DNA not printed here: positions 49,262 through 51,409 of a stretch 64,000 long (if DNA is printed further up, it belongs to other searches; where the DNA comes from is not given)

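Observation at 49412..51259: GT-C-fold membrane glycosyltransferase-like protein lacking the AglB WWDYG motif, divergently paired with the glycoprotein gene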

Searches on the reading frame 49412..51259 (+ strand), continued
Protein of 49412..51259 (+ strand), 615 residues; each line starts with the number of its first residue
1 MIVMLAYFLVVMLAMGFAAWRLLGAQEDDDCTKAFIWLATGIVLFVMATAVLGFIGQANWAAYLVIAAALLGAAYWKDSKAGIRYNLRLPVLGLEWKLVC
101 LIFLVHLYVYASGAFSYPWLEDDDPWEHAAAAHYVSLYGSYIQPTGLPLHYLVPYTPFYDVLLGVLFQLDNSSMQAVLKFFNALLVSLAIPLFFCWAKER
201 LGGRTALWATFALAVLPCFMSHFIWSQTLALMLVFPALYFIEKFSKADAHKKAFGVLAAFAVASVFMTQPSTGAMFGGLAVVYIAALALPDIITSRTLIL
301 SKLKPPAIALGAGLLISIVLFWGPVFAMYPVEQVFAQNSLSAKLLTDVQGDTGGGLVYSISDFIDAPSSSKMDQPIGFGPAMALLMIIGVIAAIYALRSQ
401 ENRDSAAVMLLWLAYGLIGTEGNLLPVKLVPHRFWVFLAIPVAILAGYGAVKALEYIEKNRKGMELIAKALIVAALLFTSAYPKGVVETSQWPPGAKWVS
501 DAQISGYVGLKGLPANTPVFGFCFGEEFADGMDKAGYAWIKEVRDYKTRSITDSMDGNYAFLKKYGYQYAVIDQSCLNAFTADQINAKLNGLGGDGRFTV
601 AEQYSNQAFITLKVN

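Call 28: search_protein_families(library=pfam, proteins=[L007:4572-7913:-, L043:13252-16488:-, L059:13717-16722:-, L064:9095-12316:-, L043:12573-13247:-, L043:9239-9985:+], max_evalue=0.001)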
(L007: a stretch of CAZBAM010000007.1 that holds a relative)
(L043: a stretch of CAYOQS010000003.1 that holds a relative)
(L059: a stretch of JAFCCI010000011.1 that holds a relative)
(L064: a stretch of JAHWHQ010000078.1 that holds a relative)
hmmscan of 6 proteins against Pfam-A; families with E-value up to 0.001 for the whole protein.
L007:4572-7913:- (1113 aa): 1 family
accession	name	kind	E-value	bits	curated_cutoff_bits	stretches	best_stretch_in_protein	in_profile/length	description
PF02516.20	STT3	-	2.3e-06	27.9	24.5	1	166-492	23-312/405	Oligosaccharyl transferase STT3, N-terminal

L043:13252-16488:- (1078 aa): 2 families
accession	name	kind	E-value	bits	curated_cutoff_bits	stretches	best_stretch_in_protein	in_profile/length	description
PF02516.20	STT3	-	6.5e-29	102.1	24.5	1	198-642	27-401/405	Oligosaccharyl transferase STT3, N-terminal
PF21436.2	STT3-PglB_core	-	5.8e-05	24.1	23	1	677-728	5-55/131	STT3/PglB/AglB core domain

L059:13717-16722:- (1001 aa): 2 families
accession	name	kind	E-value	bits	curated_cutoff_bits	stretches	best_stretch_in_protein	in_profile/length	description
PF02516.20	STT3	-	8.4e-50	170.9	24.5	2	284-624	70-397/405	Oligosaccharyl transferase STT3, N-terminal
PF21436.2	STT3-PglB_core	-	3.9e-05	24.6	23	1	663-801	5-128/131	STT3/PglB/AglB core domain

L064:9095-12316:- (1073 aa): 3 families
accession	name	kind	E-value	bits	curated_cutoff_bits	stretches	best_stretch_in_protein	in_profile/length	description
PF17957.7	Big_7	-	6.4e-12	46.4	24.1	0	600-669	1-55/70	Bacterial Ig domain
PF19077.6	Big_13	-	7.7e-08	33.2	27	0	19-97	24-101/102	Bacterial Ig-like domain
PF15418.12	DUF4625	-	0.00053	20.7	27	0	594-700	8-106/131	Domain of unknown function (DUF4625)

L043:12573-13247:- (224 aa): 2 families
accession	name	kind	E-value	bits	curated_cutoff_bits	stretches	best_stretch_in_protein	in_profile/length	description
PF00535.33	Glycos_transf_2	-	6e-24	85.3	23.3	1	8-161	1-164/168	Glycosyl transferase family 2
PF10111.15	Glyco_tranf_2_2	-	0.00021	21.3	27.3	1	8-108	1-107/276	Glycosyltransferase like family 2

L043:9239-9985:+ (248 aa): 3 families
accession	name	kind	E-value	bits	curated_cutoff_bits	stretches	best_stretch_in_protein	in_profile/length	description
PF00535.33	Glycos_transf_2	-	7.1e-34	117.6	23.3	1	18-146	1-125/168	Glycosyl transferase family 2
PF13641.12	Glyco_tranf_2_3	-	1.6e-08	35.3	27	1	15-140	1-127/230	Glycosyltransferase like family 2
PF10111.15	Glyco_tranf_2_2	-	4.4e-05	23.5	27.3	1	19-128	2-109/276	Glycosyltransferase like family 2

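Call 42: search_solved_structures(query=L024:9041-9928:-, max_evalue=0.001)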
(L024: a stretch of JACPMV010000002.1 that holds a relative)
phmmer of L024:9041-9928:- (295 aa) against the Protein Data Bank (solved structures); distinct sequences matched with E-value up to 0.001: 13.
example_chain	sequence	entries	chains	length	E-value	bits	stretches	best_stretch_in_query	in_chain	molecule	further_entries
9hwj_A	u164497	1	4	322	4.9e-21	78.4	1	2-291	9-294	Undecaprenyl-phosphate 4-deoxy-4-formamido-L-arabinose transferase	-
5mlz_A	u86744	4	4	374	7.3e-21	77.8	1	1-245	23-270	Dolichol monophosphate mannose synthase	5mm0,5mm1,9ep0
9bhc_C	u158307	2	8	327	1.4e-19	73.5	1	2-291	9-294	Undecaprenyl-phosphate 4-deoxy-4-formamido-L-arabinose transferase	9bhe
8vxh_A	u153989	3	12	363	2e-19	73.1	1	2-291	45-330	Undecaprenyl-phosphate 4-deoxy-4-formamido-L-arabinose transferase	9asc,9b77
5eke_A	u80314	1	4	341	1.3e-10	44.1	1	3-292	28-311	Uncharacterized glycosyltransferase sll0501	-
5ekp_C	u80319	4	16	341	1.9e-10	43.6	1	3-291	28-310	Uncharacterized glycosyltransferase sll0501 | Glycosyltransferase sll0501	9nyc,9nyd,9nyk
9nye_A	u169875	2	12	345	1.9e-10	43.6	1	3-291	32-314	Glycosyltransferase sll0501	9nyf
2z87_A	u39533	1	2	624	7.9e-07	31.7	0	3-111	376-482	Chondroitin synthase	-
2z86_A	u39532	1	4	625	8e-07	31.7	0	3-111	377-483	Chondroitin synthase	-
7pdo_A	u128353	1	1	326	6.3e-05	25.5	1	3-106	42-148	Glucosyl-3-phosphoglycerate synthase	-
7p5l_A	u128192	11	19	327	6.4e-05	25.5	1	3-106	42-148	Glucosyl-3-phosphoglycerate synthase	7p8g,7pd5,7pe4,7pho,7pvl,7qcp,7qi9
6p61_A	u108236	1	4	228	0.00018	24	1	3-98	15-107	Glycosyltransferase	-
3f1y_A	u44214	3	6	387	0.00034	23.1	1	3-94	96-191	Mannosyl-3-phosphoglycerate synthase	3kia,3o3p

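Call 44: find_encoding_contigs(protein=P0007, flank=10000, max_places=2)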
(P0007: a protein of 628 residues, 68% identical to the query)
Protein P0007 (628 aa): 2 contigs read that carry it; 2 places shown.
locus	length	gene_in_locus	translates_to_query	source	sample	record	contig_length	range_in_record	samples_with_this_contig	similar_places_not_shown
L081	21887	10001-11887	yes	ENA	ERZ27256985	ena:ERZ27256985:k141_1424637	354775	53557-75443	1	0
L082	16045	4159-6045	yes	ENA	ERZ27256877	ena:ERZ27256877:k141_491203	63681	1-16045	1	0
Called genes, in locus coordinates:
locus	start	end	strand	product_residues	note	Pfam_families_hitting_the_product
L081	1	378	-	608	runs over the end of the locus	PF02776:TPP_enzyme_N, PF00205:TPP_enzyme_M, PF02775:TPP_enzyme_C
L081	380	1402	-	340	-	PF00682:HMGL-like, PF07836:DmpG_comm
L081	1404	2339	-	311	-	PF01488:Shikimate_DH (weak), PF01118:Semialdhyde_dh, PF09290:AcetDehyd-dimer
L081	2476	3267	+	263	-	PF00483:NTP_transferase, PF12804:NTP_transf_3 (weak)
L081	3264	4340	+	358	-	PF01370:Epimerase, PF02719:Polysacc_synt_2, PF04321:RmlD_sub_bind (weak), PF16363:GDP_Man_Dehyd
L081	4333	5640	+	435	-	PF01041:DegT_DnrJ_EryC1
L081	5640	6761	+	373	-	PF00535:Glycos_transf_2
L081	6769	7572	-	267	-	PF05050:Methyltransf_21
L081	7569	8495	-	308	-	PF01073:3Beta_HSD, PF01370:Epimerase, PF02719:Polysacc_synt_2, PF04321:RmlD_sub_bind, PF07993:NAD_binding_4 (faint), PF13460:NAD_binding_10, PF16363:GDP_Man_Dehyd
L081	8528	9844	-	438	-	PF04055:Radical_SAM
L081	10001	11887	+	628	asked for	-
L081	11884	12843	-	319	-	PF00106:adh_short (faint), PF01370:Epimerase, PF02719:Polysacc_synt_2, PF04321:RmlD_sub_bind, PF01073:3Beta_HSD, PF07993:NAD_binding_4 (faint), PF13460:NAD_binding_10, PF16363:GDP_Man_Dehyd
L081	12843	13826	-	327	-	PF00288:GHMP_kinases_N, PF08544:GHMP_kinases_C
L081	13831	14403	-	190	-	PF13580:SIS_2, PF01380:SIS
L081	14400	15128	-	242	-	PF00483:NTP_transferase, PF12804:NTP_transf_3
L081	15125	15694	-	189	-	PF00702:Hydrolase, PF08645:PNK3P (weak), PF13419:HAD_2, PF13242:Hydrolase_like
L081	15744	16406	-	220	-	PF00535:Glycos_transf_2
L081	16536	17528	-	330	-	PF03706:LPG_synthase_TM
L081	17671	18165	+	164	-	PF01569:PAP2, PF14378:PAP2_3 (weak)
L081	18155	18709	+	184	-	-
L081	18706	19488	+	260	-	PF04414:tRNA_deacylase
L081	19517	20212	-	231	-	PF00702:Hydrolase, PF12710:HAD (weak), PF13419:HAD_2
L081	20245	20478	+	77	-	PF01938:TRAM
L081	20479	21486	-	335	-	-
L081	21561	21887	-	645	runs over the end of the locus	-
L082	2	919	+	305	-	?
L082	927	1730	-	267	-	PF05050:Methyltransf_21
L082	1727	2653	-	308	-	PF01073:3Beta_HSD, PF01370:Epimerase, PF02719:Polysacc_synt_2, PF04321:RmlD_sub_bind, PF07993:NAD_binding_4 (faint), PF13460:NAD_binding_10, PF16363:GDP_Man_Dehyd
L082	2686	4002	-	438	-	PF04055:Radical_SAM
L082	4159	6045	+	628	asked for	-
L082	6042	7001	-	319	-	PF00106:adh_short (faint), PF01370:Epimerase, PF02719:Polysacc_synt_2, PF04321:RmlD_sub_bind, PF01073:3Beta_HSD, PF07993:NAD_binding_4 (faint), PF13460:NAD_binding_10, PF16363:GDP_Man_Dehyd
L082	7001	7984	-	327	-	PF00288:GHMP_kinases_N, PF08544:GHMP_kinases_C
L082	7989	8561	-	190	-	PF13580:SIS_2, PF01380:SIS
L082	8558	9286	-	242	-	PF00483:NTP_transferase, PF12804:NTP_transf_3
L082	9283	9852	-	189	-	PF00702:Hydrolase, PF08645:PNK3P (weak), PF13419:HAD_2, PF13242:Hydrolase_like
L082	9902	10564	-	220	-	PF00535:Glycos_transf_2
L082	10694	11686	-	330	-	PF03706:LPG_synthase_TM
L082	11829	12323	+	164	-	PF01569:PAP2, PF14378:PAP2_3 (weak)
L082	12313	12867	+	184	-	-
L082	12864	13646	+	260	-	PF04414:tRNA_deacylase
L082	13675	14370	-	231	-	PF00702:Hydrolase, PF12710:HAD (weak), PF13419:HAD_2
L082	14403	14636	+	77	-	PF01938:TRAM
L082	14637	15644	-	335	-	-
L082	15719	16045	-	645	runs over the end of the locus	-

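Call 45: find_encoding_contigs(protein=P0004, flank=10000, max_places=2)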
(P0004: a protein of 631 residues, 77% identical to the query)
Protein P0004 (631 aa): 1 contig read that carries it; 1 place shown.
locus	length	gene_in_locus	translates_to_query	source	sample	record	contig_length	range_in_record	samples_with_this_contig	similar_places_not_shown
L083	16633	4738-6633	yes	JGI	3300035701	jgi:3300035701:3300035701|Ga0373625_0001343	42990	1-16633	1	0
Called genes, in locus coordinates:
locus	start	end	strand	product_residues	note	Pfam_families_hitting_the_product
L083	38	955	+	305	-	PF01370:Epimerase, PF16363:GDP_Man_Dehyd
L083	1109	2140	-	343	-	PF20706:GT4-conflict, PF00534:Glycos_transf_1, PF13692:Glyco_trans_1_4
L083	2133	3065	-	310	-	PF01073:3Beta_HSD, PF01370:Epimerase, PF02719:Polysacc_synt_2, PF04321:RmlD_sub_bind, PF07993:NAD_binding_4 (faint), PF13460:NAD_binding_10, PF16363:GDP_Man_Dehyd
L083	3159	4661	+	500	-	PF02310:B12-binding, PF04055:Radical_SAM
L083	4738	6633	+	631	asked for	-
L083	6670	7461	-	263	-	-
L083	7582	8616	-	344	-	PF05368:NmrA (weak), PF01073:3Beta_HSD, PF01370:Epimerase, PF02719:Polysacc_synt_2, PF04321:RmlD_sub_bind, PF13460:NAD_binding_10, PF16363:GDP_Man_Dehyd, PF07993:NAD_binding_4 (weak), +1 more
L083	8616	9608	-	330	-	PF00288:GHMP_kinases_N, PF08544:GHMP_kinases_C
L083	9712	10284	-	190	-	PF13580:SIS_2, PF01380:SIS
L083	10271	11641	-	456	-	PF00702:Hydrolase, PF08645:PNK3P (faint), PF13242:Hydrolase_like, PF13419:HAD_2 (weak), PF00483:NTP_transferase, PF12804:NTP_transf_3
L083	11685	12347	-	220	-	PF00535:Glycos_transf_2, PF01983:CofC (faint)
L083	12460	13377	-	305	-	PF08241:Methyltransf_11 (faint), PF13489:Methyltransf_23, PF08242:Methyltransf_12 (weak)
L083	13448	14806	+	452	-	PF00437:T2SSE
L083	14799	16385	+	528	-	PF00482:T2SSF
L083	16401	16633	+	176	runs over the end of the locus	PF14378:PAP2_3 (faint), PF01569:PAP2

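Call 70: search_protein_representatives(alignment_id=A1)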
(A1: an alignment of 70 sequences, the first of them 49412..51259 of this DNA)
Query: 70 sequences, 605 profile positions. Proteins with E-value up to 0.001 (for the whole library): 831; up to 1e-10: 562; up to 1e-30: 437. The best 150 are listed.
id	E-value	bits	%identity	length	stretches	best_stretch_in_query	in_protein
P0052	7.1e-240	814.3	-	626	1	1-603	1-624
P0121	1.2e-231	787.1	-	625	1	2-604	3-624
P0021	8.5e-226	767.8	-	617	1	1-604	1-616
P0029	3.5e-211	719.6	-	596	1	1-604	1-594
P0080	1.0e-210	718.1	-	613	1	1-605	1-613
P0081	2.8e-210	716.6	-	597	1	1-604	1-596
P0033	3.2e-205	699.9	-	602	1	2-605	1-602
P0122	1.6e-202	691.0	-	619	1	2-604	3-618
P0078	3.8e-201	686.4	-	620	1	1-603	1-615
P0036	4.5e-201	686.2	-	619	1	2-605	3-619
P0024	1.4e-200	684.5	-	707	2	1-387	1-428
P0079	3.6e-196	670.0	-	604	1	1-604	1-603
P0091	3.7e-196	669.9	-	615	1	2-605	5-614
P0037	1.5e-194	664.6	-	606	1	2-604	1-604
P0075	6.9e-194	662.4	-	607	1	29-605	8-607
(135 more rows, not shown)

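Call 71: find_homologous_proteins(query=L007:4572-7913:-, max_evalue=1e-10)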
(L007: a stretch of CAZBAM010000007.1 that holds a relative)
Query L007:4572-7913:- (1113 aa): 180 proteins with E <= 1e-10 among 8000 candidates; the best 120 are listed.
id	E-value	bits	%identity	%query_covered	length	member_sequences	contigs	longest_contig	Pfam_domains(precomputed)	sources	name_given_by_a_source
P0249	0.0e+0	2502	100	100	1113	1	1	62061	PF02516.21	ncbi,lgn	-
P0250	0.0e+0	1611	65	100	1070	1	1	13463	PF02516.21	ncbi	-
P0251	0.0e+0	1585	66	100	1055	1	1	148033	-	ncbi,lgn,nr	ncbi:MAG: hypothetical protein PHV13_00790 [Candidatus ainarchaeum sp.]|nr:hypothetical protein [Can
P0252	0.0e+0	1581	65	100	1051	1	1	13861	-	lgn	-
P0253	0.0e+0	1519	63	100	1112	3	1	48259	PF22627.1,PF02516.21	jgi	jgi:asparagine N-glycosylation enzyme membrane subunit Stt3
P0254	0.0e+0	1462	60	100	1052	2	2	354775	-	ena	-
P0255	0.0e+0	1289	54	100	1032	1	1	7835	PF22627.1,PF02516.21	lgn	-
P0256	0.0e+0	1284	54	100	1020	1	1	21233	PF22627.1,PF02516.21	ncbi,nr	ncbi:MAG: STT3 domain-containing protein [Candidatus ainarchaeum sp.]|nr:STT3 domain-containing prot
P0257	0.0e+0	1282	54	100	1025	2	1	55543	PF22627.1,PF02516.21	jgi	-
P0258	0.0e+0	1273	54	100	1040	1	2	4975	PF22627.1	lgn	-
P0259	0.0e+0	1265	53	100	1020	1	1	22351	PF22627.1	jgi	jgi:asparagine N-glycosylation enzyme membrane subunit Stt3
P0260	0.0e+0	1260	52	100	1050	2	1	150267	-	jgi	-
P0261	0.0e+0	1251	53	100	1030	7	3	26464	PF22627.1,PF02516.21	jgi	jgi:asparagine N-glycosylation enzyme membrane subunit Stt3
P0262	0.0e+0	1249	53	100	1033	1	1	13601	PF02516.21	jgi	-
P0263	0.0e+0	1249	53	100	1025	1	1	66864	PF22627.1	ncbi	ncbi:MAG: hypothetical protein AB1529_03805 [Candidatus Micrarchaeota archaeon]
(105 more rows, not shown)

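Call 73: find_encoding_contigs(protein=P0251, flank=6000, max_places=1)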
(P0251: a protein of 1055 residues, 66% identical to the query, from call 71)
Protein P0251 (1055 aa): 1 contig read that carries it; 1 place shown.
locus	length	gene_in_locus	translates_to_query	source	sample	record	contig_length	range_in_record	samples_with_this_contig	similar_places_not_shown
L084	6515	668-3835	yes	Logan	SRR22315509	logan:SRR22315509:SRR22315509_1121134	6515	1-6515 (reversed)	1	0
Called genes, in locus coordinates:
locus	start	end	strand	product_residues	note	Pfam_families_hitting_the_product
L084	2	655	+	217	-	?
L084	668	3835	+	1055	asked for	-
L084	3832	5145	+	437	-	PF18195:GatD_N, PF00710:Asparaginase, PF17763:Asparaginase_C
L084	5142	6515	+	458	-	?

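Call 74: find_encoding_contigs(protein=P0001, flank=2000, max_places=1)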
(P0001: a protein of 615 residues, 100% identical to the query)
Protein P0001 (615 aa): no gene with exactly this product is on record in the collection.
